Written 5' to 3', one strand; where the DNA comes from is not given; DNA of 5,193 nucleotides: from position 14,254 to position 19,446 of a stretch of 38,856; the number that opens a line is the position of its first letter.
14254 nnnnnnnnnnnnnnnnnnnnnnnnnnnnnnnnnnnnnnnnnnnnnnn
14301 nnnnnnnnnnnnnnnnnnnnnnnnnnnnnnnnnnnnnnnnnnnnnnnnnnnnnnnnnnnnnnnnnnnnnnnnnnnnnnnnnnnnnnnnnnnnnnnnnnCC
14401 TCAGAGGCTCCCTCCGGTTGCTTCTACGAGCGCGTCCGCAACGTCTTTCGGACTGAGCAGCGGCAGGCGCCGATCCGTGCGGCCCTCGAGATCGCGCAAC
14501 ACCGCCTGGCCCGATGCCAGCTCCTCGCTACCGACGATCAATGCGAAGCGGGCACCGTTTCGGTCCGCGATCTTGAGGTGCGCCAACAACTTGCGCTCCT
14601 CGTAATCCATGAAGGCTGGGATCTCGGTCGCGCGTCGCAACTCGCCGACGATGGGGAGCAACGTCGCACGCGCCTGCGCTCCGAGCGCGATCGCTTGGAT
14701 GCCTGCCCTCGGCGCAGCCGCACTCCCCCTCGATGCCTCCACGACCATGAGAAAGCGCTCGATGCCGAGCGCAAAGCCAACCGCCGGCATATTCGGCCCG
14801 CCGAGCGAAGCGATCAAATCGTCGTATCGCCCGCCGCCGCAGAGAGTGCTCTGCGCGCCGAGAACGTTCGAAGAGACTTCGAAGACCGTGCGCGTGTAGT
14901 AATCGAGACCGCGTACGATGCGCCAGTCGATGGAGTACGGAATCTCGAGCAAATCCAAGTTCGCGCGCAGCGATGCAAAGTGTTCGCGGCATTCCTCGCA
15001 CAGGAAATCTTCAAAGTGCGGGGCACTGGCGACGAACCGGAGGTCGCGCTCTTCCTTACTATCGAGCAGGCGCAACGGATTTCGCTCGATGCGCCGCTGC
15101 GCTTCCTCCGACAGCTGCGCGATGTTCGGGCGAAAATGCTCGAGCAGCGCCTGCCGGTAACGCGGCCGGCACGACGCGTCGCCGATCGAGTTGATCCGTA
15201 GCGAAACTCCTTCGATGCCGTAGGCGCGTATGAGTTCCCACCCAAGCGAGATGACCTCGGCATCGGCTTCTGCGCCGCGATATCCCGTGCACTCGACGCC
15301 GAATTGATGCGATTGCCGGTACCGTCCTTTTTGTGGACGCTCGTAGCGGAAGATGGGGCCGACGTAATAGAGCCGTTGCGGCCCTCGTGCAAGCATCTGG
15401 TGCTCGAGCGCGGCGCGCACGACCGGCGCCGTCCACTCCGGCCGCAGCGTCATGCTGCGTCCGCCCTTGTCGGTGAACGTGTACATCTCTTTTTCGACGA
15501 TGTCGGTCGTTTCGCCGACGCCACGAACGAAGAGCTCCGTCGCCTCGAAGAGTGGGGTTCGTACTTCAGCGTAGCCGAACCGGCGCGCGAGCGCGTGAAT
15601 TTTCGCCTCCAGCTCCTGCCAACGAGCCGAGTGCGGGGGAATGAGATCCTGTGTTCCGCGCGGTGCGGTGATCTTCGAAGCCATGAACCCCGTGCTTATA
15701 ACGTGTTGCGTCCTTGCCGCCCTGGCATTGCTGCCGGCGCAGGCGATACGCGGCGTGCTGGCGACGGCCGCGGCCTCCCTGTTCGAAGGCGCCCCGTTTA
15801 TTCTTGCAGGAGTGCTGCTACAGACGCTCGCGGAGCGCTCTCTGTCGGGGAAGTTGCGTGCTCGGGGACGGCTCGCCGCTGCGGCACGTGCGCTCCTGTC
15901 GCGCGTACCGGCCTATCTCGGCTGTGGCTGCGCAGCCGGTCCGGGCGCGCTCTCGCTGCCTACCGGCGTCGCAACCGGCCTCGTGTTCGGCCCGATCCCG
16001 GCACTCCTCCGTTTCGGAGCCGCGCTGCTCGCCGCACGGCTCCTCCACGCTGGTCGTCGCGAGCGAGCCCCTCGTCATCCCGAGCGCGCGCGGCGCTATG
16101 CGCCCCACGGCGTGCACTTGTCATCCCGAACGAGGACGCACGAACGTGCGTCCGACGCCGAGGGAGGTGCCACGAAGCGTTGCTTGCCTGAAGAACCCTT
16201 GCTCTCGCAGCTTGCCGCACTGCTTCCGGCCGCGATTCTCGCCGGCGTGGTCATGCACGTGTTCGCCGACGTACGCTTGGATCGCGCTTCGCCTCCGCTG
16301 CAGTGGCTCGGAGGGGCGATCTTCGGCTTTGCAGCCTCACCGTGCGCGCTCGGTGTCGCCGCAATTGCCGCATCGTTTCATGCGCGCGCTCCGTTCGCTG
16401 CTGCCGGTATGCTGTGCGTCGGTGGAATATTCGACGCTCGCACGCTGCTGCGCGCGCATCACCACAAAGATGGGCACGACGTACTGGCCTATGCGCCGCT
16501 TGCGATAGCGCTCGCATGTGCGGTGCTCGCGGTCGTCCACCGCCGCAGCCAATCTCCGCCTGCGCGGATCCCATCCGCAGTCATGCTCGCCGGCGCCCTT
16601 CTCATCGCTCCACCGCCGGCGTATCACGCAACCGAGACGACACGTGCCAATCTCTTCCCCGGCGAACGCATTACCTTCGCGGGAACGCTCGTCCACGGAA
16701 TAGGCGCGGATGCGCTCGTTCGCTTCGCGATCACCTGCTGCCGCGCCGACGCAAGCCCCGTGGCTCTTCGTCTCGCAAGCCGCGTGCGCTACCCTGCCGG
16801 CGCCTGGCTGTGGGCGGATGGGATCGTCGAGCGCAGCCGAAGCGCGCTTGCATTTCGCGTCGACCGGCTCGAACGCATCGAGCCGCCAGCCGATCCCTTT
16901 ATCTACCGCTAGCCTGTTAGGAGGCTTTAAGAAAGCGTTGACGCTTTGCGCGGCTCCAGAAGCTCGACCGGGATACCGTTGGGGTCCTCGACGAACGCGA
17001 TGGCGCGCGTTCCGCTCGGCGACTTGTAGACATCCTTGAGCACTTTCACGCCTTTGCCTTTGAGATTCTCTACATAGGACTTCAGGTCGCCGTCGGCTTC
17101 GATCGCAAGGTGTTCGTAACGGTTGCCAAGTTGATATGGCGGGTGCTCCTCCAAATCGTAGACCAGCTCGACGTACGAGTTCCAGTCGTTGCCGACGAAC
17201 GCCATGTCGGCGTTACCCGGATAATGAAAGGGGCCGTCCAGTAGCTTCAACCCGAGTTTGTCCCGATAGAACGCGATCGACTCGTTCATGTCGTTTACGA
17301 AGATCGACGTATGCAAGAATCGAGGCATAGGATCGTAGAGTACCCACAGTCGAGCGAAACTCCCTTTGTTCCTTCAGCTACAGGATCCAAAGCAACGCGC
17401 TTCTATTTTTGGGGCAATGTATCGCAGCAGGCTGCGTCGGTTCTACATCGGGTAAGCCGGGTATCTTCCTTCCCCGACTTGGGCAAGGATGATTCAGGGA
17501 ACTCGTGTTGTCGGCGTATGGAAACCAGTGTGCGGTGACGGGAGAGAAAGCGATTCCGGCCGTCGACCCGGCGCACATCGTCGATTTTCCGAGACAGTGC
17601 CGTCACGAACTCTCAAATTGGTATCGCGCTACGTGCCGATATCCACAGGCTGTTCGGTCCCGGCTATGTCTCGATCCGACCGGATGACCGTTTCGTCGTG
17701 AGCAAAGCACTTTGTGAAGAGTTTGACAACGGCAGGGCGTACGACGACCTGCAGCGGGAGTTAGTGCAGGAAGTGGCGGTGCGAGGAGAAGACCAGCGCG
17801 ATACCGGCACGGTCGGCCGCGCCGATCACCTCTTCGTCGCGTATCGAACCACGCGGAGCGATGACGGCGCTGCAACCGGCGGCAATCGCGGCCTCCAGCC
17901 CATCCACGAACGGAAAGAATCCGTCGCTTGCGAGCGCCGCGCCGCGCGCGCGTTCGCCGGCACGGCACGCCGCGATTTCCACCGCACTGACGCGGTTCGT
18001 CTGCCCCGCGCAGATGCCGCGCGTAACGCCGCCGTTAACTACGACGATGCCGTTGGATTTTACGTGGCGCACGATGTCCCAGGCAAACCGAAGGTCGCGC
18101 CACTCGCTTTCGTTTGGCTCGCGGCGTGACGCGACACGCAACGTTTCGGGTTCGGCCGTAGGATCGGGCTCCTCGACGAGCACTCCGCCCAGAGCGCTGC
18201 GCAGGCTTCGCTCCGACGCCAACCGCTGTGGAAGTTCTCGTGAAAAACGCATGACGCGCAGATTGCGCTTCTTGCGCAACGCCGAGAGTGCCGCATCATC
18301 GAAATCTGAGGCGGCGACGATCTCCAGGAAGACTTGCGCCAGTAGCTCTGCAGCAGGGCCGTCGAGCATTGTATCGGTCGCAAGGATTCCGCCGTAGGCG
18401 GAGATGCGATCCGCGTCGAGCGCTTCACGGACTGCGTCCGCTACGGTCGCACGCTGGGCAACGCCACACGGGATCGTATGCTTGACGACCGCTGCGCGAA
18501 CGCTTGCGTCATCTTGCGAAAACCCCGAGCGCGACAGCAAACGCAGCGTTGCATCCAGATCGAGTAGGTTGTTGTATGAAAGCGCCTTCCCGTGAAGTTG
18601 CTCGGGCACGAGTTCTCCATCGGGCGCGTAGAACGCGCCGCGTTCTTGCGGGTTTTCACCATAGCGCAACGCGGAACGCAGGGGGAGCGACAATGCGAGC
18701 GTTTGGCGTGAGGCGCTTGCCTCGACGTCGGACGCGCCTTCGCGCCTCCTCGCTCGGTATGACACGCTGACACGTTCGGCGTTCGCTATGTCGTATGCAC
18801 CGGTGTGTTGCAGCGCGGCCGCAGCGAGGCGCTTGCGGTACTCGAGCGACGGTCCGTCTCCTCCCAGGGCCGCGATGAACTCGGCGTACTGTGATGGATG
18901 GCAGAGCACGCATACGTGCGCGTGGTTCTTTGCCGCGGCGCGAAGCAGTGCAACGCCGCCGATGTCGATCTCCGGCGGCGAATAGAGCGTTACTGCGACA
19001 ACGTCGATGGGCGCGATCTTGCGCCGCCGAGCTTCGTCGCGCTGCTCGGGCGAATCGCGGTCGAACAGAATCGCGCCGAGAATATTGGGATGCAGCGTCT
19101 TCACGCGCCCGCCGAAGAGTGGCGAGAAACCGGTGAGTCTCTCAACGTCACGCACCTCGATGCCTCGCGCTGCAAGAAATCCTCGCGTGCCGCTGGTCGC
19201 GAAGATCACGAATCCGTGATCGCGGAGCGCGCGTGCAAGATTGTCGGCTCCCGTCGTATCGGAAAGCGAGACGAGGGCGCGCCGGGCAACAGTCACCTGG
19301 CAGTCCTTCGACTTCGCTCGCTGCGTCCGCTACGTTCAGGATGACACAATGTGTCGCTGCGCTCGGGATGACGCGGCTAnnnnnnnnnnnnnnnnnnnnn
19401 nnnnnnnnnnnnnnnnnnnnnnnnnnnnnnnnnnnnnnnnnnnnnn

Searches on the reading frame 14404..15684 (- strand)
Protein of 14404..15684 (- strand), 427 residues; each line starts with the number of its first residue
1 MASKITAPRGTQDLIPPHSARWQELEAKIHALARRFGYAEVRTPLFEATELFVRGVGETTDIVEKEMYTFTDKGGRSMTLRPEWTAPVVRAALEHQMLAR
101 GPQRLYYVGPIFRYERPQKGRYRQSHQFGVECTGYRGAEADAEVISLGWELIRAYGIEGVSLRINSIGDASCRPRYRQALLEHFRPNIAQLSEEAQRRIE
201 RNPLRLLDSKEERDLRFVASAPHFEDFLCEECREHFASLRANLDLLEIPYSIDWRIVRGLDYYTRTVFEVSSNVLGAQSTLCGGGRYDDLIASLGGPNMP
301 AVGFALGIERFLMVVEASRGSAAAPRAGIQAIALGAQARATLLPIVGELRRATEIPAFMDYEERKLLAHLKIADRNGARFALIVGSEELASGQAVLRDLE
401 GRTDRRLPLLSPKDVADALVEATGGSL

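Call 66: search_protein_families(library=pfam, proteins=[window:14404-15684:-], max_evalue=0.0001)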
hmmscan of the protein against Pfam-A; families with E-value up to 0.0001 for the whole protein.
window:14404-15684:- (427 aa): 3 families
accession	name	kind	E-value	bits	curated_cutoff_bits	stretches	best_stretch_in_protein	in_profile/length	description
PF13393.11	tRNA-synt_His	-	1.3e-52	179.4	25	1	10-310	1-307/308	Histidyl-tRNA synthetase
PF00587.30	tRNA-synt_2b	-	1.5e-12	48.4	29.3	1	68-316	1-176/179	tRNA synthetase class II core domain (G, H, P, S and T)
PF03129.25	HGTP_anticodon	-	5.2e-07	30.2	21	1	346-409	22-84/94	Anticodon binding domain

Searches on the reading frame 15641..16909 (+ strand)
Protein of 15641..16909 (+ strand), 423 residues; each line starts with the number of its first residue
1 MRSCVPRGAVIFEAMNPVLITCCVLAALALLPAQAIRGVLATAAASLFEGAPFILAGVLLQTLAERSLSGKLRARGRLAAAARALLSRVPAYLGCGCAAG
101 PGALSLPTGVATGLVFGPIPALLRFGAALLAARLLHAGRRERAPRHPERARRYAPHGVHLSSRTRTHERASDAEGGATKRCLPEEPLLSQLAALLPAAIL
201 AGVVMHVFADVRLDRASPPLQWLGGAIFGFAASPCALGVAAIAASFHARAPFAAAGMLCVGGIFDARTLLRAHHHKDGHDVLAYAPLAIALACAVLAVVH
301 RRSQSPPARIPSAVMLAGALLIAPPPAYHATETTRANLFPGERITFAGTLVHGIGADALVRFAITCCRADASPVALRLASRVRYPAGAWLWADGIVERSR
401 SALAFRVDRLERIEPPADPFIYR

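Call 66: search_protein_families(library=pfam, proteins=[window:15641-16909:+], max_evalue=0.0001)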
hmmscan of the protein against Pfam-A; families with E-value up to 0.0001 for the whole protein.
window:15641-16909:+ (423 aa): 1 family
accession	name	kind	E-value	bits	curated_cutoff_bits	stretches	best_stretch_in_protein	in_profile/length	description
PF21537.2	DUF1980_C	-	7.5e-06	26.1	25.9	1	338-423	44-141/141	DUF1980 C-terminal domain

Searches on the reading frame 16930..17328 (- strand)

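Call 67: search_protein_families(library=pfam, proteins=[window:16930-17328:-], max_evalue=0.0001)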
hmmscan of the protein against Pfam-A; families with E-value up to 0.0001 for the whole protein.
window:16930-17328:- (133 aa): 4 families
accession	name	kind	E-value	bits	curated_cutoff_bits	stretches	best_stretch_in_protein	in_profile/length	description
PF00903.31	Glyoxalase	-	1.2e-14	55.2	20.6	1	3-123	1-121/121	Glyoxalase/Bleomycin resistance protein/Dioxygenase superfamily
PF13669.12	Glyoxalase_4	-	4.5e-09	37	27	1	6-112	2-109/109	Glyoxalase/Bleomycin resistance protein/Dioxygenase superfamily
PF22677.2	Ble-like_N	-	4.6e-06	26.7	24.5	1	3-31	1-29/41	Bleomycin resistance protein-like N-terminal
PF12681.13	Glyoxalase_2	-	6.7e-05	23.3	30.1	0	8-125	5-115/118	Glyoxalase-like domain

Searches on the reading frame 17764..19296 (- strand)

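Call 66: search_protein_families(library=pfam, proteins=[window:17764-19296:-], max_evalue=0.0001)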
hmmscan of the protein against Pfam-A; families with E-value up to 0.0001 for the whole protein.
window:17764-19296:- (511 aa): 2 families
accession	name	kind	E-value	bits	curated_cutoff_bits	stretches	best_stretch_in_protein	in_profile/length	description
PF01808.24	AICARFT_IMPCHas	-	4.8e-87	292.8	25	1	121-443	1-309/311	AICARFT/IMPCHase bienzyme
PF02142.27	MGS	-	1.6e-11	44.6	24.1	1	19-124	4-88/94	MGS-like domain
